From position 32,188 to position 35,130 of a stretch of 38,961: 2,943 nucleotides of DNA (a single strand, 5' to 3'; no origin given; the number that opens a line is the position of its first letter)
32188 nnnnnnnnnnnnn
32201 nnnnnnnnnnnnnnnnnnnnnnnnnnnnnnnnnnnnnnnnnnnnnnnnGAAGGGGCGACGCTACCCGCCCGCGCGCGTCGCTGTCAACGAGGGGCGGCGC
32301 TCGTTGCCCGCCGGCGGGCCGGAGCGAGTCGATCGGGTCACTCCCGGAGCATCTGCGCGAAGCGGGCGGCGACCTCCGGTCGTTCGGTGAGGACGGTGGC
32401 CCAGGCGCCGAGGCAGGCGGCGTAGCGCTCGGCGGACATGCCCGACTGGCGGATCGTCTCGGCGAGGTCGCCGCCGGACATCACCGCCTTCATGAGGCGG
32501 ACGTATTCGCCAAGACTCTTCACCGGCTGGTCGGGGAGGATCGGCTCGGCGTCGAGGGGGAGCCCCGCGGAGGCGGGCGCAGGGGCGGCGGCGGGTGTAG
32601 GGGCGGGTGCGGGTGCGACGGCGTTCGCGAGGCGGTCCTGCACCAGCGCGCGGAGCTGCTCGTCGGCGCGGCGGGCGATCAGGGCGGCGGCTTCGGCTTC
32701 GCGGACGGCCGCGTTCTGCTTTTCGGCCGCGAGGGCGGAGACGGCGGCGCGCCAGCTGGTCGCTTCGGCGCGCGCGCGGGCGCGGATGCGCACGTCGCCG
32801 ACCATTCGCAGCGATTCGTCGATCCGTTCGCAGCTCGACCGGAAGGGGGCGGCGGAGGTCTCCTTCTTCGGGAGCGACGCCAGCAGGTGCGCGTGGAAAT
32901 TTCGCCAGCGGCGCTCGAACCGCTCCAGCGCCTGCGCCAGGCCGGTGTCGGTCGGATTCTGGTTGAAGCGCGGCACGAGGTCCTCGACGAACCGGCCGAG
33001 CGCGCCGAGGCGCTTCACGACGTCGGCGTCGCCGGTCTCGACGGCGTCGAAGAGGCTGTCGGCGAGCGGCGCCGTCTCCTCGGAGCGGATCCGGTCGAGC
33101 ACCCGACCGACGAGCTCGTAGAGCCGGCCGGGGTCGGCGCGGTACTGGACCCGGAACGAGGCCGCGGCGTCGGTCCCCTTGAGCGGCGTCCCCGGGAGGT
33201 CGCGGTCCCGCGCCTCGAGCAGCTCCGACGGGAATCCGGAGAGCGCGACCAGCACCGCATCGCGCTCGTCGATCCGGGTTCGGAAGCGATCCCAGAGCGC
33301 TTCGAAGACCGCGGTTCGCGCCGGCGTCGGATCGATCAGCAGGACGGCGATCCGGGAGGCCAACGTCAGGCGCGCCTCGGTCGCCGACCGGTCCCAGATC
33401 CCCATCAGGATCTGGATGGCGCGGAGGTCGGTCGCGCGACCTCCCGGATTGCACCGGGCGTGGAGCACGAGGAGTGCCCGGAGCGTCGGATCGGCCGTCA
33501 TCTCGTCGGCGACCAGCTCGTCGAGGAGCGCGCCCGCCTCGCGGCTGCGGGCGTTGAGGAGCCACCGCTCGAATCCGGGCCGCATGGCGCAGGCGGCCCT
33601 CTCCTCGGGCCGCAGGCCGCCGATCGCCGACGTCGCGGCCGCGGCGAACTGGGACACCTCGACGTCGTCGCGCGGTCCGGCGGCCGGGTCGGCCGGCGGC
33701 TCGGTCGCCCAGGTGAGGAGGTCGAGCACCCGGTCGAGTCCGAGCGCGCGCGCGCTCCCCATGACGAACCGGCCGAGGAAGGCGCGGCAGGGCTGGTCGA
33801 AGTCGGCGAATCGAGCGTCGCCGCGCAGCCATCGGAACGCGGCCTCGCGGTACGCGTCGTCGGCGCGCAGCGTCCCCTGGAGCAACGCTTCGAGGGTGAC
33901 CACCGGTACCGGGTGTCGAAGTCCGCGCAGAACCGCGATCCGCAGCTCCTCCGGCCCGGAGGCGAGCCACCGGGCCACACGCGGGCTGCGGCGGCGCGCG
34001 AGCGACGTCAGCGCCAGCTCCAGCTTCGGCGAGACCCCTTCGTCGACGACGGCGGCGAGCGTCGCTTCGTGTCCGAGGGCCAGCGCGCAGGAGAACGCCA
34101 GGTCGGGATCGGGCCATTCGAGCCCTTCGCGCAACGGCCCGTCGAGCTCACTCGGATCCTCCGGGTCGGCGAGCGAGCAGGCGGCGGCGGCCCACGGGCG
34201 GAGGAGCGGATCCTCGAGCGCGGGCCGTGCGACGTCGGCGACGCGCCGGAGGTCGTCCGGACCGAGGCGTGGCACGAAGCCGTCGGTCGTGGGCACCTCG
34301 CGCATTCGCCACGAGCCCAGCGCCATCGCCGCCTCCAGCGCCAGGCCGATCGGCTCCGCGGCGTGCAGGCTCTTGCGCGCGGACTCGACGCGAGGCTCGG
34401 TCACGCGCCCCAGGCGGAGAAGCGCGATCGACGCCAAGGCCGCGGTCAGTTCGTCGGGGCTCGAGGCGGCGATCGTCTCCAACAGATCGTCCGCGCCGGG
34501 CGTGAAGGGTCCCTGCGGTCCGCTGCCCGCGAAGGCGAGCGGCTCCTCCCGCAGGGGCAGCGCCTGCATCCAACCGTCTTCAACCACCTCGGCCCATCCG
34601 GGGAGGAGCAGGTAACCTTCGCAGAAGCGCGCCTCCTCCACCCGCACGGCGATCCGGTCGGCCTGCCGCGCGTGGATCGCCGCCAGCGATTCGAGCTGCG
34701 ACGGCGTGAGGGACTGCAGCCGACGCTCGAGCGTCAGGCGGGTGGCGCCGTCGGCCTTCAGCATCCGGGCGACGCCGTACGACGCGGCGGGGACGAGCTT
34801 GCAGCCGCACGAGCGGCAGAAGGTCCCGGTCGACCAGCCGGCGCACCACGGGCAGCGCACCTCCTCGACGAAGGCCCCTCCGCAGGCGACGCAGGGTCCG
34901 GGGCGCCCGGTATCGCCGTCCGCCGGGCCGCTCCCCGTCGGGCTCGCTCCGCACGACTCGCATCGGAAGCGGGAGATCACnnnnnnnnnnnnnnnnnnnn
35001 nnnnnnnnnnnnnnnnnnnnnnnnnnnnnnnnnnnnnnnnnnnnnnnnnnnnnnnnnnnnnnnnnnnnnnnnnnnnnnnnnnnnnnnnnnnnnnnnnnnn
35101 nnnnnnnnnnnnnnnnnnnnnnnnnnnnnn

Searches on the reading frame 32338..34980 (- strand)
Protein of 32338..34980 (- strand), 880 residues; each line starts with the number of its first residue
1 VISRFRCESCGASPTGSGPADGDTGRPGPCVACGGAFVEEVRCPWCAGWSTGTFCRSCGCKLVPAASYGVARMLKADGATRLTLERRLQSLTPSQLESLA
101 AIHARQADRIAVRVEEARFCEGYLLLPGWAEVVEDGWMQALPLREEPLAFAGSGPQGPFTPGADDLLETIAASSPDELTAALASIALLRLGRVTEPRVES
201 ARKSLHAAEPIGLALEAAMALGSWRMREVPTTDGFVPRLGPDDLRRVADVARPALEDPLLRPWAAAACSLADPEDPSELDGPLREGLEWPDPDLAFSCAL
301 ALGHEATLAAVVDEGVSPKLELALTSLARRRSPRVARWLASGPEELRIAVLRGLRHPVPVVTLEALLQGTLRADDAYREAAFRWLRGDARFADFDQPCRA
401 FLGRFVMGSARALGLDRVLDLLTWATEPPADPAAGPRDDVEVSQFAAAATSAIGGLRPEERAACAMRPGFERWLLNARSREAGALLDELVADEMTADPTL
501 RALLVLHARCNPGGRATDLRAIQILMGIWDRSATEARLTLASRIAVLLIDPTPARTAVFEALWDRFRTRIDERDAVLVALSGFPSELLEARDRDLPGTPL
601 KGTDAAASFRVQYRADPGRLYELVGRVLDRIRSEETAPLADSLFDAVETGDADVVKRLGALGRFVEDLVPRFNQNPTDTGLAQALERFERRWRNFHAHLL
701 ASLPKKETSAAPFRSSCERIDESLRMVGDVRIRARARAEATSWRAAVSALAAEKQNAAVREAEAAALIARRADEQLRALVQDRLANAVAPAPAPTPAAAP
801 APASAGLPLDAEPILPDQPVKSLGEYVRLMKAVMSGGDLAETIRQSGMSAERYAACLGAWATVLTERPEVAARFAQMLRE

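Call 19: search_protein_families(library=pfam, proteins=[window:32338-34962:-], max_evalue=0.001)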
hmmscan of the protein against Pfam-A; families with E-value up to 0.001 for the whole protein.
window:32338-34962:- (874 aa): 0 families

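Call 33: search_protein_families(library=ncbifam, proteins=[window:32338-34962:-], max_evalue=0.01)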
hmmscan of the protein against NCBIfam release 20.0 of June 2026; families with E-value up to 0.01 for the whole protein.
window:32338-34962:- (874 aa): 0 families

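Call 63: find_related_loci(query=A3, collection=metagenome_contigs, flank=10000)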
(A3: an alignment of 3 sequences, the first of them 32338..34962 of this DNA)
Query A3 (874 aa) in metagenome_contigs; peptide patterns used: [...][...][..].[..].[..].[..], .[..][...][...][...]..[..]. (x = any residue, [..] = any of these).
275 stretches matched a pattern; 1 encode a relative of the query (tblastn E <= 1e-3); 1 distinct loci.
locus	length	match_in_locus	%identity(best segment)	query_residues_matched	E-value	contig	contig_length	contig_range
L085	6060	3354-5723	40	1-873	7e-52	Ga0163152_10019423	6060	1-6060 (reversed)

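Call 73: search_protein_families(library=padloc, proteins=[window:32338-34980:-], max_evalue=0.01)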
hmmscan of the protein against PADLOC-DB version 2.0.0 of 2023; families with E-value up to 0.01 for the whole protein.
window:32338-34980:- (880 aa): 0 families

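Call 85: search_protein_representatives(protein=window:32338-34980:-)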
Query: 880 residues. Proteins with E-value up to 0.001 (for the whole library): 210; up to 1e-10: 152; up to 1e-30: 45. The best 150 are listed.
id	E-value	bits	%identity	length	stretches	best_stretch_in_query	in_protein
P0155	0.0e+00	1927.1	100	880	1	1-880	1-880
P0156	1.0e-114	401.1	40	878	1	6-878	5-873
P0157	3.1e-109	383.0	38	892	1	7-879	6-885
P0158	7.0e-98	345.4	36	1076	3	168-755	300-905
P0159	5.4e-90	319.4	35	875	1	4-878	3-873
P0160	1.2e-81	291.8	36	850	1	7-879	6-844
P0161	1.4e-79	284.9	39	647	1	41-724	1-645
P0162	7.0e-74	266.0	32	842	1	39-878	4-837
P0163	1.4e-69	251.8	35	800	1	41-878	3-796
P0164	3.8e-68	247.1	34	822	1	55-877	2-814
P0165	5.5e-67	243.2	34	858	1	19-878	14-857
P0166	4.2e-66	240.3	42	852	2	4-379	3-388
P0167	5.5e-66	239.9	40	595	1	5-605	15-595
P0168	2.7e-64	234.3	34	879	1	19-879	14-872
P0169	3.3e-63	230.7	33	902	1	4-878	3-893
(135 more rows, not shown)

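Call 86: search_protein_families(library=pfam, proteins=[window:32338-34980:-], max_evalue=5)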
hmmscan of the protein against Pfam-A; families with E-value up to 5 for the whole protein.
window:32338-34980:- (880 aa): 0 families
